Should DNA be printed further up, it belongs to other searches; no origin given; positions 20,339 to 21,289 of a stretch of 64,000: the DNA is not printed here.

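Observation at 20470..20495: VirB4 encoded as two ORFs (N-domain 217 aa; ATPase 609 aa) separated by TAA plus 7 nt in different frames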

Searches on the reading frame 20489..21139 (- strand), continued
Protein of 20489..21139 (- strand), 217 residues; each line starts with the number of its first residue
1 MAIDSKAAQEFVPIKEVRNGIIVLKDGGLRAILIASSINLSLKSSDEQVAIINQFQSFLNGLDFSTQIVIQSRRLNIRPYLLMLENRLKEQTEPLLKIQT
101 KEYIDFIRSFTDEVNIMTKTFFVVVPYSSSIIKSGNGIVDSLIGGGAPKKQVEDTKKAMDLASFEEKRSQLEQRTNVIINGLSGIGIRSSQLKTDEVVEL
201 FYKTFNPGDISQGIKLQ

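Call 68: find_homologous_proteins(query=P0191, max_evalue=1e-10)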
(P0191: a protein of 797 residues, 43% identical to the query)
Query P0191 (797 aa): 7666 proteins with E <= 1e-10 among 8000 candidates; the best 120 are listed.
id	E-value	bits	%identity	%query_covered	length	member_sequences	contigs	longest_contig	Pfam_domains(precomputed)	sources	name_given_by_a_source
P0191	0.0e+0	1759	100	100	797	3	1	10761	PF19044.7,PF01935.24,PF11130.15,PF12846.14,PF26593.2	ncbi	-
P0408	0.0e+0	1602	90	100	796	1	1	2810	PF19044.7,PF01935.24,PF11130.15,PF12846.14,PF26593.2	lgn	-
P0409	0.0e+0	1543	86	100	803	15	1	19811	PF19044.7,PF01935.24,PF11130.15,PF12846.14,PF26593.2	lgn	-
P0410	0.0e+0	1516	85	100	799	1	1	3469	PF19044.7,PF01935.24,PF11130.15,PF12846.14,PF26593.2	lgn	-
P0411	0.0e+0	1508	84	100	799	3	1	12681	PF19044.7,PF01935.24,PF11130.15,PF12846.14,PF26593.2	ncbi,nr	ncbi:MAG: ATP-binding protein [Candidatus Colwellbacteria bacterium]|nr:ATP-binding protein [Candida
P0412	0.0e+0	1495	83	100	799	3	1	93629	PF19044.7,PF01935.24,PF11130.15,PF12846.14,PF26593.2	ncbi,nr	ncbi:MAG: ATP-binding protein [Candidatus Colwellbacteria bacterium]|nr:ATP-binding protein [Candida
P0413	0.0e+0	1297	72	100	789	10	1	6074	PF19044.7,PF01935.24,PF11130.15,PF12846.14,PF26593.2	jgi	-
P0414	0.0e+0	1277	71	99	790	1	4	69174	PF19044.7,PF01935.24,PF11130.15,PF12846.14,PF26593.2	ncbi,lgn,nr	ncbi:MAG: ATP-binding protein [Candidatus Colwellbacteria bacterium]|nr:ATP-binding protein [Candida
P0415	0.0e+0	1248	69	100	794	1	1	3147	PF19044.7,PF01935.24,PF11130.15,PF12846.14,PF26593.2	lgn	-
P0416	0.0e+0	1218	67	99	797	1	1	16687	PF19044.7,PF01935.24,PF12846.14,PF26593.2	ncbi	-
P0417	0.0e+0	1214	68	99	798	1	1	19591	PF19044.7,PF01935.24,PF11130.15,PF12846.14,PF26593.2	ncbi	-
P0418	0.0e+0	1212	66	99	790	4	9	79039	PF19044.7,PF01935.24,PF11130.15,PF12846.14,PF26593.2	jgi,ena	-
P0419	0.0e+0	1212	67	99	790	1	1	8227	PF19044.7,PF01935.24,PF11130.15,PF12846.14,PF26593.2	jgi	-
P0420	0.0e+0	1211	68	99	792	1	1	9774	PF19044.7,PF01935.24,PF11130.15,PF12846.14,PF26593.2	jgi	-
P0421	0.0e+0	1209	69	99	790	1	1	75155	PF19044.7,PF01935.24,PF11130.15,PF12846.14,PF26593.2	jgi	jgi:conjugal transfer ATP-binding protein TraC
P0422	0.0e+0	1209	67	98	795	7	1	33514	PF19044.7,PF01935.24,PF11130.15,PF12846.14,PF26593.2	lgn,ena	-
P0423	0.0e+0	1208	67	99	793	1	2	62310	PF19044.7,PF01935.24,PF11130.15,PF12846.14,PF26593.2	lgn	-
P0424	0.0e+0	1203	67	99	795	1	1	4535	PF19044.7,PF01935.24,PF11130.15,PF12846.14,PF26593.2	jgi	-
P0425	0.0e+0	1203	66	100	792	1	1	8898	PF19044.7,PF01935.24,PF11130.15,PF12846.14,PF26593.2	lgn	-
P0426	0.0e+0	1201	88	75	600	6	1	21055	PF19044.7,PF01935.24,PF12846.14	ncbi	-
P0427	0.0e+0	1200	67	98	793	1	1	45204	PF19044.7,PF01935.24,PF11130.15,PF12846.14,PF26593.2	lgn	-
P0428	0.0e+0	1198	67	100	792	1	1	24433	PF19044.7,PF01935.24,PF11130.15,PF12846.14,PF26593.2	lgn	-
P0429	0.0e+0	1197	66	99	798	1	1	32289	PF19044.7,PF01935.24,PF11130.15,PF12846.14,PF26593.2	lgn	-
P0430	0.0e+0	1197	67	99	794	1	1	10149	PF19044.7,PF01935.24,PF11130.15,PF12846.14,PF26593.2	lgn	-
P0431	0.0e+0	1196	66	99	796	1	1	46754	PF19044.7,PF01935.24,PF11130.15,PF12846.14,PF26593.2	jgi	jgi:conjugal transfer ATP-binding protein TraC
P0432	0.0e+0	1194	67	99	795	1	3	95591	PF19044.7,PF01935.24,PF11130.15,PF12846.14,PF26593.2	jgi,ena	-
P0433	0.0e+0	1193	66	99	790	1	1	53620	PF19044.7,PF27097.1,PF01935.24,PF11130.15,PF12846.14,PF26593.2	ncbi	-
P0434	0.0e+0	1193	67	99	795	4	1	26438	PF19044.7,PF01935.24,PF11130.15,PF12846.14,PF26593.2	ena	-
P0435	0.0e+0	1193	67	99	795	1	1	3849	PF19044.7,PF01935.24,PF11130.15,PF12846.14,PF26593.2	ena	-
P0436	0.0e+0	1192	66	99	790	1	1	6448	PF19044.7,PF01935.24,PF11130.15,PF12846.14,PF26593.2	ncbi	-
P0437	0.0e+0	1191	66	99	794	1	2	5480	PF19044.7,PF01935.24,PF11130.15,PF12846.14,PF26593.2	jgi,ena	-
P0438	0.0e+0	1188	67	99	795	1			PF19044.7,PF01935.24,PF11130.15,PF12846.14,PF26593.2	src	-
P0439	0.0e+0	1187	65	99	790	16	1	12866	PF19044.7,PF01935.24,PF11130.15,PF12846.14,PF26593.2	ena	-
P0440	0.0e+0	1187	66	99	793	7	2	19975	PF19044.7,PF01935.24,PF11130.15,PF12846.14,PF26593.2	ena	-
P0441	0.0e+0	1186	66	100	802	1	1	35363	PF19044.7,PF01935.24,PF11130.15,PF12846.14,PF26593.2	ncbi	ncbi:MAG: ATP-binding protein [Patescibacteria group bacterium]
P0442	0.0e+0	1186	66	98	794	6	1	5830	PF19044.7,PF01935.24,PF11130.15,PF12846.14,PF26593.2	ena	-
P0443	0.0e+0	1184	65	99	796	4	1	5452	PF19044.7,PF01935.24,PF11130.15,PF12846.14,PF26593.2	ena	-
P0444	0.0e+0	1184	68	99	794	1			PF19044.7,PF01935.24,PF11130.15,PF12846.14,PF26593.2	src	-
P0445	0.0e+0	1184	66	99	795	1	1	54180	PF19044.7,PF01935.24,PF11130.15,PF12846.14,PF26593.2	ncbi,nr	ncbi:MAG: ATP-binding protein [Candidatus Colwellbacteria bacterium]|nr:ATP-binding protein [Candida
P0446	0.0e+0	1182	66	99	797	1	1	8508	PF19044.7,PF01935.24,PF11130.15,PF12846.14,PF26593.2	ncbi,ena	-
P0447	0.0e+0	1182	66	99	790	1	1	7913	PF19044.7,PF01935.24,PF11130.15,PF12846.14,PF26593.2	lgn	-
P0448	0.0e+0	1181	66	99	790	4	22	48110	PF19044.7,PF01935.24,PF11130.15,PF12846.14,PF26593.2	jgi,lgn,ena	-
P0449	0.0e+0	1178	65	100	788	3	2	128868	PF19044.7,PF01935.24,PF11130.15,PF12846.14,PF26593.2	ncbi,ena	-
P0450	0.0e+0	1177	66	100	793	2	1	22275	PF19044.7,PF01935.24,PF11130.15,PF12846.14,PF26593.2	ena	-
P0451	0.0e+0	1177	66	99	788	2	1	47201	PF19044.7,PF01935.24,PF11130.15,PF12846.14,PF26593.2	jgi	jgi:type IV secretory pathway VirB4 component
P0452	0.0e+0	1174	65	100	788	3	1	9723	PF19044.7,PF01935.24,PF11130.15,PF12846.14,PF26593.2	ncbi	-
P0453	0.0e+0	1171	66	99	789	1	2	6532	PF19044.7,PF01935.24,PF11130.15,PF12846.14,PF26593.2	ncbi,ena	-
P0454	0.0e+0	1170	65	100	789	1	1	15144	PF19044.7,PF01935.24,PF11130.15,PF12846.14,PF26593.2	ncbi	-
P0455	0.0e+0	1170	65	100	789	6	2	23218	PF19044.7,PF01935.24,PF11130.15,PF12846.14,PF26593.2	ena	-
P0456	0.0e+0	1170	67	98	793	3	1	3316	PF19044.7,PF01935.24,PF11130.15,PF12846.14,PF26593.2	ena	-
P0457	0.0e+0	1166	64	100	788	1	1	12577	PF19044.7,PF01935.24,PF11130.15,PF12846.14,PF26593.2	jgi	jgi:type IV secretory pathway VirB4 component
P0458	0.0e+0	1161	64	99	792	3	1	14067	PF19044.7,PF27097.1,PF01935.24,PF11130.15,PF12846.14,PF26593.2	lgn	-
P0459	0.0e+0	1161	65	98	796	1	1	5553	PF19044.7,PF01935.24,PF11130.15,PF12846.14,PF26593.2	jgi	-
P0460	0.0e+0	1160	65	99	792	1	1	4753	PF19044.7,PF27097.1,PF01935.24,PF11130.15,PF12846.14,PF26593.2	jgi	jgi:conjugal transfer ATP-binding protein TraC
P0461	0.0e+0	1160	65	99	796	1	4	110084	PF19044.7,PF27097.1,PF01935.24,PF11130.15,PF12846.14,PF26593.2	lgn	-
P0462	0.0e+0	1154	64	99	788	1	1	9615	PF19044.7,PF01935.24,PF11130.15,PF12846.14,PF26593.2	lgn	-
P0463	0.0e+0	1154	64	99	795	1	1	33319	PF19044.7,PF01935.24,PF11130.15,PF12846.14,PF26593.2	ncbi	-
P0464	0.0e+0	1153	65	99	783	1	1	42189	PF19044.7,PF01935.24,PF11130.15,PF12846.14,PF26593.2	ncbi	-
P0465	0.0e+0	1152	64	100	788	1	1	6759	PF19044.7,PF01935.24,PF11130.15,PF12846.14,PF26593.2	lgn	-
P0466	0.0e+0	1152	65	98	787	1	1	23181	PF19044.7,PF27097.1,PF01935.24,PF11130.15,PF12846.14,PF26593.2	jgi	jgi:conjugal transfer ATP-binding protein TraC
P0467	0.0e+0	1151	64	98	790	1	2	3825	PF19044.7,PF01935.24,PF11130.15,PF12846.14,PF26593.2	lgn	-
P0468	0.0e+0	1151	64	99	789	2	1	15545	PF19044.7,PF01935.24,PF11130.15,PF12846.14,PF26593.2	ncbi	-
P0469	0.0e+0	1150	64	98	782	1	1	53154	PF19044.7,PF01935.24,PF11130.15,PF12846.14,PF26593.2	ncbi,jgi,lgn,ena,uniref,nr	ncbi:MAG: conjugal transfer protein TraC [Candidatus Colwellbacteria bacterium CG10_big_fil_rev_8_21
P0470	0.0e+0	1149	64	99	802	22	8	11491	PF19044.7,PF01935.24,PF11130.15,PF12846.14,PF26593.2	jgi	-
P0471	0.0e+0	1147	64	99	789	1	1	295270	PF19044.7,PF01935.24,PF11130.15,PF12846.14,PF26593.2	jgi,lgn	jgi:type IV secretory pathway VirB4 component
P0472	0.0e+0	1146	64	100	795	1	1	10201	PF19044.7,PF01935.24,PF11130.15,PF12846.14,PF26593.2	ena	-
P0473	0.0e+0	1144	64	99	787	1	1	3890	PF19044.7,PF01935.24,PF11130.15,PF12846.14,PF26593.2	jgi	-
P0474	0.0e+0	1136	63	98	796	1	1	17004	PF19044.7,PF01935.24,PF11130.15,PF12846.14,PF26593.2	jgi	-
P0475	0.0e+0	1135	63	99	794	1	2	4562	PF19044.7,PF01935.24,PF11130.15,PF12846.14,PF26593.2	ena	-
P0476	0.0e+0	1134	63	99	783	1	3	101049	PF19044.7,PF01935.24,PF11130.15,PF12846.14,PF26593.2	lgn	-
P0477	0.0e+0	1131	63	99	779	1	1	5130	PF19044.7,PF27097.1,PF01935.24,PF11130.15,PF12846.14,PF26593.2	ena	-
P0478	0.0e+0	1129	63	99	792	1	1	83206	PF19044.7,PF27097.1,PF01935.24,PF11130.15,PF12846.14,PF26593.2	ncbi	-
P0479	0.0e+0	1121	63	99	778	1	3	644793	PF19044.7,PF01935.24,PF11130.15,PF12846.14,PF26593.2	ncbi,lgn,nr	ncbi:MAG: ATP-binding protein [Candidatus Colwellbacteria bacterium]|nr:ATP-binding protein [Candida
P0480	0.0e+0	1120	62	99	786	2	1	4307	PF19044.7,PF01935.24,PF11130.15,PF12846.14,PF26593.2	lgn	-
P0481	0.0e+0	1119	63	99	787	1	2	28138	PF19044.7,PF01935.24,PF11130.15,PF12846.14,PF26593.2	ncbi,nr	ncbi:MAG: ATP-binding protein [Candidatus Colwellbacteria bacterium]|nr:ATP-binding protein [Candida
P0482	0.0e+0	1116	62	99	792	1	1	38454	PF19044.7,PF01935.24,PF11130.15,PF12846.14,PF26593.2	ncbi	-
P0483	0.0e+0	1113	63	99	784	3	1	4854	PF19044.7,PF01935.24,PF11130.15,PF12846.14,PF26593.2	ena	-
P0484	0.0e+0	1113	62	99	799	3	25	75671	PF19044.7,PF01935.24,PF11130.15,PF12846.14,PF26593.2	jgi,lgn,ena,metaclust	metaclust:\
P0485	0.0e+0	1112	61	100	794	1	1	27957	PF19044.7,PF01935.24,PF11130.15,PF12846.14,PF26593.2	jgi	-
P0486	0.0e+0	1111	63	99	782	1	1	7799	PF19044.7,PF01935.24,PF11130.15,PF12846.14,PF26593.2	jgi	-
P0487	0.0e+0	1105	62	98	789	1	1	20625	PF19044.7,PF01935.24,PF11130.15,PF12846.14,PF26593.2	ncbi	-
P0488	0.0e+0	1105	61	99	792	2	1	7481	PF19044.7,PF01935.24,PF11130.15,PF12846.14,PF26593.2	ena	-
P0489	0.0e+0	1103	62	99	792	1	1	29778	PF19044.7,PF01935.24,PF11130.15,PF12846.14,PF26593.2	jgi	jgi:type IV secretory pathway VirB4 component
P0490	0.0e+0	1103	63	98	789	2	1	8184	PF19044.7,PF27097.1,PF01935.24,PF11130.15,PF12846.14,PF26593.2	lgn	-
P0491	0.0e+0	1102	62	99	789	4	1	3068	PF19044.7,PF01935.24,PF11130.15,PF12846.14,PF26593.2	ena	-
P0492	0.0e+0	1102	61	99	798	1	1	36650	PF19044.7,PF01935.24,PF11130.15,PF12846.14,PF26593.2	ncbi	-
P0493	0.0e+0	1102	61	99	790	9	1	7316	PF19044.7,PF01935.24,PF11130.15,PF12846.14,PF26593.2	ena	-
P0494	0.0e+0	1101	63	99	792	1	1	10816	PF19044.7,PF01935.24,PF11130.15,PF12846.14,PF26593.2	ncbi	-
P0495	0.0e+0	1101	62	98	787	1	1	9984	PF19044.7,PF01935.24,PF11130.15,PF12846.14,PF26593.2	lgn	-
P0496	0.0e+0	1098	61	100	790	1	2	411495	PF19044.7,PF27097.1,PF01935.24,PF11130.15,PF12846.14,PF26593.2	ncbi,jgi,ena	jgi:type IV secretory pathway VirB4 component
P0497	0.0e+0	1095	62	100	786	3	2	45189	PF19044.7,PF01935.24,PF11130.15,PF12846.14,PF26593.2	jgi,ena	-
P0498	0.0e+0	1095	62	98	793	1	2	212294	PF19044.7,PF01935.24,PF11130.15,PF12846.14,PF26593.2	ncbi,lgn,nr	ncbi:MAG: ATP-binding protein [Patescibacteria group bacterium]|nr:ATP-binding protein [Patescibacte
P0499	0.0e+0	1094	62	98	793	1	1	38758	PF19044.7,PF01935.24,PF11130.15,PF12846.14,PF26593.2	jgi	-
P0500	0.0e+0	1092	60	99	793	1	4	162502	PF19044.7,PF01935.24,PF12846.14,PF26593.2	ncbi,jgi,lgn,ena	-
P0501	0.0e+0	1090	60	100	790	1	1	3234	PF19044.7,PF01935.24,PF11130.15,PF12846.14,PF26593.2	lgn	-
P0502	0.0e+0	1089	61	99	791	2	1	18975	PF19044.7,PF01935.24,PF12846.14,PF26593.2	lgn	-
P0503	0.0e+0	1089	61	99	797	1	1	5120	PF19044.7,PF01935.24,PF11130.15,PF12846.14,PF26593.2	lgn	-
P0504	0.0e+0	1087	60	100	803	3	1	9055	PF19044.7,PF01935.24,PF11130.15,PF12846.14,PF26593.2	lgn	-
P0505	0.0e+0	1087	61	99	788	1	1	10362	PF19044.7,PF01935.24,PF12846.14,PF26593.2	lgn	-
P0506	0.0e+0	1084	61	98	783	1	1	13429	PF19044.7,PF01935.24,PF11130.15,PF12846.14,PF26593.2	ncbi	-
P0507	0.0e+0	1084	61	98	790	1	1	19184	PF19044.7,PF01935.24,PF11130.15,PF12846.14,PF26593.2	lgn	-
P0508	0.0e+0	1084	60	99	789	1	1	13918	PF19044.7,PF01935.24,PF12846.14,PF26593.2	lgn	-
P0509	0.0e+0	1083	61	99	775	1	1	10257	PF19044.7,PF01935.24,PF11130.15,PF12846.14,PF26593.2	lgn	-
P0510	0.0e+0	1083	62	98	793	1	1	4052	PF19044.7,PF01935.24,PF11130.15,PF12846.14,PF26593.2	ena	-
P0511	0.0e+0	1081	60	99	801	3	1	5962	PF19044.7,PF01935.24,PF11130.15,PF12846.14,PF26593.2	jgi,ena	-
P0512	0.0e+0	1078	60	99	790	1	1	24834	PF19044.7,PF01935.24,PF11130.15,PF12846.14,PF26593.2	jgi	-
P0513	0.0e+0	1078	60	99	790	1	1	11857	PF19044.7,PF01935.24,PF12846.14,PF26593.2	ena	-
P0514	0.0e+0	1077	60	99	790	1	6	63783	PF19044.7,PF01935.24,PF11130.15,PF12846.14,PF26593.2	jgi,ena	-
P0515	0.0e+0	1077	60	99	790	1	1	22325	PF19044.7,PF01935.24,PF11130.15,PF12846.14,PF26593.2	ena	-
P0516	0.0e+0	1075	59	99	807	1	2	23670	PF19044.7,PF27097.1,PF01935.24,PF11130.15,PF12846.14,PF26593.2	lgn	-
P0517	0.0e+0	1074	60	99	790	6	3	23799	PF19044.7,PF01935.24,PF11130.15,PF12846.14,PF26593.2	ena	-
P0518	0.0e+0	1074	61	99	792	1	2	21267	PF19044.7,PF01935.24,PF11130.15,PF12846.14,PF26593.2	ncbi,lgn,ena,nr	ncbi:MAG: ATP-binding protein [Patescibacteria group bacterium]|nr:ATP-binding protein [Patescibacte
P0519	0.0e+0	1072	59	99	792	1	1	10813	PF19044.7,PF01935.24,PF11130.15,PF12846.14,PF26593.2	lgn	-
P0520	0.0e+0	1071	60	99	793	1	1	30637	PF19044.7,PF01935.24,PF11130.15,PF12846.14,PF26593.2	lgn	-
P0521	0.0e+0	1070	59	99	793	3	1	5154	PF19044.7,PF01935.24,PF11130.15,PF12846.14,PF26593.2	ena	-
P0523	0.0e+0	1067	59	99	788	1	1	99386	PF19044.7,PF01935.24,PF11130.15,PF12846.14,PF26593.2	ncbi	-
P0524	0.0e+0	1065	59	99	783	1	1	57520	PF19044.7,PF01935.24,PF11130.15,PF12846.14,PF26593.2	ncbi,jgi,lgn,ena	-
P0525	0.0e+0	1060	59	99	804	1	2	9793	PF19044.7,PF01935.24,PF11130.15,PF12846.14,PF26593.2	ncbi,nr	ncbi:MAG: ATP-binding protein [Parcubacteria group bacterium]|nr:ATP-binding protein [Parcubacteria 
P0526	0.0e+0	1058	59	99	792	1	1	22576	PF19044.7,PF01935.24,PF11130.15,PF12846.14,PF26593.2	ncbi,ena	-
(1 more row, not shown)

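Call 69: find_encoding_contigs(protein=P0426, flank=3000, max_places=2)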
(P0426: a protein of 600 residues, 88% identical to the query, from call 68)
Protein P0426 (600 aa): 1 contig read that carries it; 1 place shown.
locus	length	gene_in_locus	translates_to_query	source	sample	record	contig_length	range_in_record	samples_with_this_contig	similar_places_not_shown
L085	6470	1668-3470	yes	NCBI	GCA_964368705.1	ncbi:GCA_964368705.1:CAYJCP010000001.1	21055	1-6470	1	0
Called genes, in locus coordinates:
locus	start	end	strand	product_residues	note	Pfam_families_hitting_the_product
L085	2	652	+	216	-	?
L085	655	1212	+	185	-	PF12666:PrgI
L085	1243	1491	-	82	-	-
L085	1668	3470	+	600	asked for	PF01935:DUF87 (weak), PF19044:P-loop_TraG, PF12846:AAA_10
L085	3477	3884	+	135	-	-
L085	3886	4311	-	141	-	PF01424:R3H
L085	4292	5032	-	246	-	PF02096:60KD_IMP, PF07690:MFS_1 (faint)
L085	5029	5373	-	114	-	PF00825:Ribonuclease_P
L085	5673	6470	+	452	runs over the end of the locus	PF11638:DnaA_N, PF00308:Bac_DnaA, PF01695:IstB_IS21 (weak), PF08299:Bac_DnaA_C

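Call 70: find_encoding_contigs(protein=P0412, flank=3000, max_places=1)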
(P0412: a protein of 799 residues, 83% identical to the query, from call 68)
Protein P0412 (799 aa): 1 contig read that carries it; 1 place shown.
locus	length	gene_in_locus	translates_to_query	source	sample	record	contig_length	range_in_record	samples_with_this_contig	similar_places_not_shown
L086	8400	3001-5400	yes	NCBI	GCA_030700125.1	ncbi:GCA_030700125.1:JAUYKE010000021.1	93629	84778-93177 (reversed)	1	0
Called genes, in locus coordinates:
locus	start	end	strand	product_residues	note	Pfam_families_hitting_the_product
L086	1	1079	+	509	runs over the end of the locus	PF19590:TrbL_3 (weak)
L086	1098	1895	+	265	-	-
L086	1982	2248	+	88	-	PF01541:GIY-YIG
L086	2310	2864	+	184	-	PF12666:PrgI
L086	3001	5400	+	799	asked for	PF26593:TraC-like, PF11130:TraC_F_IV (weak), PF01935:DUF87 (weak), PF12846:AAA_10, PF19044:P-loop_TraG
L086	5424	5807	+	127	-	-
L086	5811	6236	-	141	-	PF01424:R3H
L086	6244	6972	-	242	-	PF02096:60KD_IMP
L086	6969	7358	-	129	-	PF00825:Ribonuclease_P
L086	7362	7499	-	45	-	PF00468:Ribosomal_L34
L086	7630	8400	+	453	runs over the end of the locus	PF11638:DnaA_N, PF00308:Bac_DnaA, PF01695:IstB_IS21, PF00004:AAA (weak), PF13401:AAA_22 (faint), PF08299:Bac_DnaA_C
